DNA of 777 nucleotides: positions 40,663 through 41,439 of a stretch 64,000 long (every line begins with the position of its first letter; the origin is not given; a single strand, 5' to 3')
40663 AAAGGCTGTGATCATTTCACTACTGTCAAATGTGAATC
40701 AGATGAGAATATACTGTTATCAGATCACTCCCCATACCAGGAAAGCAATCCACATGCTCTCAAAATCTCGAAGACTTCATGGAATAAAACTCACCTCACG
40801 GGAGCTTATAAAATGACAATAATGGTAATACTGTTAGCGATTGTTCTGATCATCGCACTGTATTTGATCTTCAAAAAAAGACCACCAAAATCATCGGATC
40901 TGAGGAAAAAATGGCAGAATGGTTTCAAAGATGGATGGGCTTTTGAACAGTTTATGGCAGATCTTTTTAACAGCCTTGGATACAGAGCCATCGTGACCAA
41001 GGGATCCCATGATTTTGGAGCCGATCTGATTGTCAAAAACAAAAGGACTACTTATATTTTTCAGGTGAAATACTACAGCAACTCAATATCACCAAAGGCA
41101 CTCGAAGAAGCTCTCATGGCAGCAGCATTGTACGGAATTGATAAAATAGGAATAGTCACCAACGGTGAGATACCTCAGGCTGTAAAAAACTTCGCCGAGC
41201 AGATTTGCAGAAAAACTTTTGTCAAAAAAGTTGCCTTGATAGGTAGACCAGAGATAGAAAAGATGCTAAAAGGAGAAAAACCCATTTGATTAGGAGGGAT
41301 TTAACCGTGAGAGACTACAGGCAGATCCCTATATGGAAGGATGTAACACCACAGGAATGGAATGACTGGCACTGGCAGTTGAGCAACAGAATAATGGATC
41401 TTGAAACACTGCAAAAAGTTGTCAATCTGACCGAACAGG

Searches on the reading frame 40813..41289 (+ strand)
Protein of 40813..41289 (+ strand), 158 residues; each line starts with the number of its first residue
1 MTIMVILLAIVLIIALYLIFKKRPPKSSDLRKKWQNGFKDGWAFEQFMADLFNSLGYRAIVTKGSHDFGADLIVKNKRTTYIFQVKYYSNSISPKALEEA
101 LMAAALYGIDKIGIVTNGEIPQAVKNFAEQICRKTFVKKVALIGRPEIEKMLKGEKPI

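Call 30: search_protein_families(library=pfam, proteins=[window:40813-41289:+], max_evalue=0.01)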
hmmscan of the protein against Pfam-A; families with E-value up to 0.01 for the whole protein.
window:40813-41289:+ (158 aa): 2 families
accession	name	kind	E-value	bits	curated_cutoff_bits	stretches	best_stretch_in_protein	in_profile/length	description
PF04471.18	Mrr_cat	-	3.7e-17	62.9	21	1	43-151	8-114/115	Restriction endonuclease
PF22722.2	NA-iREase1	-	9e-08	32.5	27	1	44-133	1-93/106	NACHT-associated inactive Restriction Endonuclease 1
